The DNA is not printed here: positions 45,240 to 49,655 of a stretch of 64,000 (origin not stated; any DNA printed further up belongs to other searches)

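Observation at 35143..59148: ~24-kb candidate defence hotspot: about eight nuclease-like domains plus a protease, not matching a system I can name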

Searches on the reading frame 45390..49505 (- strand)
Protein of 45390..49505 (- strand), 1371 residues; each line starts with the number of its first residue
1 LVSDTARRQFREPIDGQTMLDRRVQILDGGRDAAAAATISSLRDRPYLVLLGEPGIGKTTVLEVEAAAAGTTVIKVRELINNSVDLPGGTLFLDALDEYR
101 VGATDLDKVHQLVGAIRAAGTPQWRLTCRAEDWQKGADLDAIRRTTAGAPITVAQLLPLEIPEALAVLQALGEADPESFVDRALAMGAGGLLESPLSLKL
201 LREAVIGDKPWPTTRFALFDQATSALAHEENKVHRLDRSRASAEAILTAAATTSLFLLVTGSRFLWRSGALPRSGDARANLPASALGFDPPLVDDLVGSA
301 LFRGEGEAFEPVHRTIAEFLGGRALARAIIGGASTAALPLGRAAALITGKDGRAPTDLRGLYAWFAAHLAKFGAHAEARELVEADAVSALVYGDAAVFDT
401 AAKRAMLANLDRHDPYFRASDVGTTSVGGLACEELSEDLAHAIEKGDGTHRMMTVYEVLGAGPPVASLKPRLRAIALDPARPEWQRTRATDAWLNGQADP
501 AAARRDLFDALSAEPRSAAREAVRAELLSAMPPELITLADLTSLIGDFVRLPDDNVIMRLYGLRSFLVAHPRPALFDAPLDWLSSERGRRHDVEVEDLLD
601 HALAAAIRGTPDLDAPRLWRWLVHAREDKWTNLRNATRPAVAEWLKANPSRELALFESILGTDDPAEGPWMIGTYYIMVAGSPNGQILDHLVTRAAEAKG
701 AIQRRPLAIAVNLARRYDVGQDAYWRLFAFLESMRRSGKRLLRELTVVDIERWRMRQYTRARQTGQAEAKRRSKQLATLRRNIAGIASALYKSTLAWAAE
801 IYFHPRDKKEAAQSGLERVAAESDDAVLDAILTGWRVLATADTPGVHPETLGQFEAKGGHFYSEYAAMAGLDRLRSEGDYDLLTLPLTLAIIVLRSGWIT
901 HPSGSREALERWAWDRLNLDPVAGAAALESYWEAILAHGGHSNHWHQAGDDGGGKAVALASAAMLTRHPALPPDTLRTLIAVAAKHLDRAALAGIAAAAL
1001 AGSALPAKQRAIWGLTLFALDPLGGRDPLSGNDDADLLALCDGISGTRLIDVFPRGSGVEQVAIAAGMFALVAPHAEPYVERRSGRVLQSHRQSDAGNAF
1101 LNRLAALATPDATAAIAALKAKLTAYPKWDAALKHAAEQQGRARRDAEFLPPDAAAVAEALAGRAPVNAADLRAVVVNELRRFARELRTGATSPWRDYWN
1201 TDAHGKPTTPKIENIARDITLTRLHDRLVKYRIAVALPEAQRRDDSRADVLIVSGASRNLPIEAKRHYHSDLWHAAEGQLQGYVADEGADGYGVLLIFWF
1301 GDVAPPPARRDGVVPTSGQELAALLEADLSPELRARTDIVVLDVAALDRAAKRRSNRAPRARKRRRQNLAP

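Call 4: search_protein_families(library=pfam, proteins=[window:45390-49505:-], max_evalue=0.01)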
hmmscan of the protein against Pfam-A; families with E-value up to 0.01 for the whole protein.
window:45390-49505:- (1371 aa): 2 families
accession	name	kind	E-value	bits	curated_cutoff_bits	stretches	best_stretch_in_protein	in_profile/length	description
PF13191.12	AAA_16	-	0.009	17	32.6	0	45-107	23-85/167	AAA ATPase domain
PF20720.3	nSTAND3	-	0.0094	16.1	27.2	0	38-76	10-51/155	Novel STAND NTPase 3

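Call 5: search_protein_families(library=padloc, proteins=[window:45390-49505:-], max_evalue=0.01)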
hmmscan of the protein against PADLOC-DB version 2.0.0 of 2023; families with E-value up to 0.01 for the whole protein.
window:45390-49505:- (1371 aa): 0 families

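Call 15: search_protein_families(library=ncbifam, proteins=[window:45390-49505:-], max_evalue=0.01)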
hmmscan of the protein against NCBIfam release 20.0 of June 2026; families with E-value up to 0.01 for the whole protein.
window:45390-49505:- (1371 aa): 1 family
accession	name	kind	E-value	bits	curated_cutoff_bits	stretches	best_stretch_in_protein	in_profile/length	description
NF058535.1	antiphage_EruA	equivalog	2.4e-252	841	1000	1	22-1344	1-1317/1318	NACHT domain-containing antiphage protein EruA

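Call 49: search_protein_families(library=phrogs, proteins=[P0142], max_evalue=0.01)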
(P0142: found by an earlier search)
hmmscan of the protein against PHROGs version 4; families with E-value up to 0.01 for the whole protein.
P0142 (354 aa): 1 family
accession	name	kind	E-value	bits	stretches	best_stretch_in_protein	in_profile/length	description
phrog_20483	-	unknown function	3.2e-05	24.6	1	39-161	41-166/226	-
